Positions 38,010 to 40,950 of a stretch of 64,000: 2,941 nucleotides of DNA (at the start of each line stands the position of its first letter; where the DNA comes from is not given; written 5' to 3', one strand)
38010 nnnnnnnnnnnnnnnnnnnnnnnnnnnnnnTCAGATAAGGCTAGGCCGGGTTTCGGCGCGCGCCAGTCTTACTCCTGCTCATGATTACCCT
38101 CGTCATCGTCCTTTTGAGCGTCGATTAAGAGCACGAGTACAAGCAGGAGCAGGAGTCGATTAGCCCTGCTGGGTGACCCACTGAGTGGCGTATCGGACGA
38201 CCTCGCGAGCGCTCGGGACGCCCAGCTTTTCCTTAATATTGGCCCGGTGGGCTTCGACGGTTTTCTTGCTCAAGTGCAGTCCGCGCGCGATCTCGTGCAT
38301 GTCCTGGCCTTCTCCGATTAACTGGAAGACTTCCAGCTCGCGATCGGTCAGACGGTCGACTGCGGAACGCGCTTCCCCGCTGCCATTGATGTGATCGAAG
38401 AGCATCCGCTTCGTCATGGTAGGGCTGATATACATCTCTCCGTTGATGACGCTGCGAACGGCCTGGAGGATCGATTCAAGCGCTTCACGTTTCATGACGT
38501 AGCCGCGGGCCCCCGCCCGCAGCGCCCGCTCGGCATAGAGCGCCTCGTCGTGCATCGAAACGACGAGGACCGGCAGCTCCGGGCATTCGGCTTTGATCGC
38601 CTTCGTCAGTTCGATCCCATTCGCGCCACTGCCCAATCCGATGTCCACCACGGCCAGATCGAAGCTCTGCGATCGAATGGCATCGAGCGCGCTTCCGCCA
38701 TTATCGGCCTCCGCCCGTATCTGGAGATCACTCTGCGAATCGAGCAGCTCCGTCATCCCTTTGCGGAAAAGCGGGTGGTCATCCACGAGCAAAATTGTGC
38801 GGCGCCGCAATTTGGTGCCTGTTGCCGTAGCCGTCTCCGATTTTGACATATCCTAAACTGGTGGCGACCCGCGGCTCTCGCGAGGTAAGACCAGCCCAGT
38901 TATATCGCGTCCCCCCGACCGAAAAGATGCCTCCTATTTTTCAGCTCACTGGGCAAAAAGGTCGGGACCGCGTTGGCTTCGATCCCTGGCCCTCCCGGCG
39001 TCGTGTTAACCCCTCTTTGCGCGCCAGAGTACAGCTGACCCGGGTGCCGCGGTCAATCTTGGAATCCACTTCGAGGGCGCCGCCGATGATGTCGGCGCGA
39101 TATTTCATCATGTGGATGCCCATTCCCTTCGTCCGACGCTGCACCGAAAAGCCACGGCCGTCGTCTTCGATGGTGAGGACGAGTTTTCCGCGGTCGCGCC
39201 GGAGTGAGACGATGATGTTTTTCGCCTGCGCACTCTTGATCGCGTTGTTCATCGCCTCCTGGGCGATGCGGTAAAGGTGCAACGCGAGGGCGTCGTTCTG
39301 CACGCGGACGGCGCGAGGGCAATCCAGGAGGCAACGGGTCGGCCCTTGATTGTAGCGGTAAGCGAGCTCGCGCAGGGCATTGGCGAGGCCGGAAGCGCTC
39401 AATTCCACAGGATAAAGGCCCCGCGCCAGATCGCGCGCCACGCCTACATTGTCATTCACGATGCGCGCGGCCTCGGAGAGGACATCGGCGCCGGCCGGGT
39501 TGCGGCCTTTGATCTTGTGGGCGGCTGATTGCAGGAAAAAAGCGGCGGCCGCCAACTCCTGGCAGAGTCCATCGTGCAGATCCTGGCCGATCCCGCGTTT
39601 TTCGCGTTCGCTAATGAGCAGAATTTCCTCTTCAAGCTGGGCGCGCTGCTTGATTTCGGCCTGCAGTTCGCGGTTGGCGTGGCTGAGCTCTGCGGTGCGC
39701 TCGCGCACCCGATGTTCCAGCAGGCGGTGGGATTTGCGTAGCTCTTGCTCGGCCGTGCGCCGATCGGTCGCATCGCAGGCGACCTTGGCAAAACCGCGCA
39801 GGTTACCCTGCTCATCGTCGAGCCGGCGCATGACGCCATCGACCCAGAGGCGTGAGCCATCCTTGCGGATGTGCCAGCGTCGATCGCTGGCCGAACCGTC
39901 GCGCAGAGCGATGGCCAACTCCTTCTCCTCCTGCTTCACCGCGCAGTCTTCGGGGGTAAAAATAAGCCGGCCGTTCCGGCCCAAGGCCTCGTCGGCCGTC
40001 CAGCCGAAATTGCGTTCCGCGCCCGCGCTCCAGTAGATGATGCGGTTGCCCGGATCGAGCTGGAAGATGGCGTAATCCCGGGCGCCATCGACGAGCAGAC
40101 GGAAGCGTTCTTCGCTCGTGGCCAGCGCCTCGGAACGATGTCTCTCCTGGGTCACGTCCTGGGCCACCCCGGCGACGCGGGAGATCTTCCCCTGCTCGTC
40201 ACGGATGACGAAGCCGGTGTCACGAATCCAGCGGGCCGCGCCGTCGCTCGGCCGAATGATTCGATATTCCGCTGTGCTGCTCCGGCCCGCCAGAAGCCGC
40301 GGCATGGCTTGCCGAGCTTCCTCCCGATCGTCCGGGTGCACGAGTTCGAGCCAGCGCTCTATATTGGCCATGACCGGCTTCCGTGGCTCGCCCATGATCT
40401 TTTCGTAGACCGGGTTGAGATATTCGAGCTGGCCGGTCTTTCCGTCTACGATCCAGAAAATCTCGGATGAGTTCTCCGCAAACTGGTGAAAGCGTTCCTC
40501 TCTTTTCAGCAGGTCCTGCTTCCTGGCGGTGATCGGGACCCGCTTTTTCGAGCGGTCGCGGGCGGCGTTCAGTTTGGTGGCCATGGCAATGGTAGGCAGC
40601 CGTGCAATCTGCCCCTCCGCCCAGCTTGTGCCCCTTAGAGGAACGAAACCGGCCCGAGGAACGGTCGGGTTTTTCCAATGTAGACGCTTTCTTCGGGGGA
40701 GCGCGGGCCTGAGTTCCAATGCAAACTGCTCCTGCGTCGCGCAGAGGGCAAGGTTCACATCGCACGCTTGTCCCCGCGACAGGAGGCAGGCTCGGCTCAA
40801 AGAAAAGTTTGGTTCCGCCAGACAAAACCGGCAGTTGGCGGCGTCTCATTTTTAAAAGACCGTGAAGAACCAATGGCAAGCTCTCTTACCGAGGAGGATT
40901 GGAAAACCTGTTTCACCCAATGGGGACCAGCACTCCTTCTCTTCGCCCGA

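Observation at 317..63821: Hyper-abundant 8/9-mer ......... scattered through genes and spacers, resembling an uptake-sequence-like genomic signature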

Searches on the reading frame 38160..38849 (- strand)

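Call 19: search_protein_families(library=pfam, proteins=[window:38160-38849:-])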
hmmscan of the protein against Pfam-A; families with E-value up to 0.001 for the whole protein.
window:38160-38849:- (229 aa): 3 families
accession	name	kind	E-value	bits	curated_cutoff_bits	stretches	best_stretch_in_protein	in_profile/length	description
PF00072.30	Response_reg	-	6.8e-26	91.1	30.2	1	19-132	1-111/111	Response regulator receiver domain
PF00196.25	GerE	-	6.9e-18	64.5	23.5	1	166-221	2-57/57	Bacterial regulatory proteins, luxR family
PF08281.18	Sigma70_r4_2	-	0.00041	20.4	25.7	1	160-209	4-54/54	Sigma-70, region 4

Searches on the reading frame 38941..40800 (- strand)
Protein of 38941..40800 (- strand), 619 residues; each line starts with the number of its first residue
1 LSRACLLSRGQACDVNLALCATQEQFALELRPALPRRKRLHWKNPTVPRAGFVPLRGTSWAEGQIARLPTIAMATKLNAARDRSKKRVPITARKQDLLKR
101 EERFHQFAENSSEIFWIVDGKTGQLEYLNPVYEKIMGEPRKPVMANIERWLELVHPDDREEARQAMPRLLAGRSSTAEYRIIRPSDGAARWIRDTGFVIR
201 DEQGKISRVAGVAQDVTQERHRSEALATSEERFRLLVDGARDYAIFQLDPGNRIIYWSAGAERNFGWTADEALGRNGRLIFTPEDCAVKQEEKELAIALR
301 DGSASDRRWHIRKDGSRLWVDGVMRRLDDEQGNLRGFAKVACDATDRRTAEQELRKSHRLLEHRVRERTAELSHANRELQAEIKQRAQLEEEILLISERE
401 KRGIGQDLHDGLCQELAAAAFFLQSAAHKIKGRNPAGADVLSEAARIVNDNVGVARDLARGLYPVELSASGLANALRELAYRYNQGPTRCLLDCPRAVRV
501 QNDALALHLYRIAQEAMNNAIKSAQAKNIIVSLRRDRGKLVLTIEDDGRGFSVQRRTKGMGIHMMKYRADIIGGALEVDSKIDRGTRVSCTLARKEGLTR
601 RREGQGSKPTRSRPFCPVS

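Call 19: search_protein_families(library=pfam, proteins=[window:38941-40800:-])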
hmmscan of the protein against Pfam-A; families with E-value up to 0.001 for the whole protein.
window:38941-40800:- (619 aa): 8 families
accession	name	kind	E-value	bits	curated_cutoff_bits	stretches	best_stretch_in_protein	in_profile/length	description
PF08447.18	PAS_3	-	8.9e-28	96.8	25.6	2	127-213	3-89/89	PAS fold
PF00989.32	PAS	-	4.6e-21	75.4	22.6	2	232-337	2-106/113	PAS fold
PF08448.16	PAS_4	-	1.1e-20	74.4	23.1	2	111-220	4-109/110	PAS fold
PF13426.13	PAS_9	-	4.3e-16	59.5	27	1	244-342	3-99/103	PAS domain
PF02518.31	HATPase_c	-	2.8e-12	47.5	26.4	1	507-593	4-108/111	Histidine kinase-, DNA gyrase B-, and HSP90-like ATPase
PF13188.13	PAS_8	-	6.6e-11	42.2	21.8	1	102-160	1-59/65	PAS domain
PF07730.19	HisKA_3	-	4.4e-08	34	24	1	400-467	1-68/68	Histidine kinase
PF13581.12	HATPase_c_2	-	2.1e-06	28.2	27.4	1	512-568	35-108/127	Histidine kinase-like ATPase domain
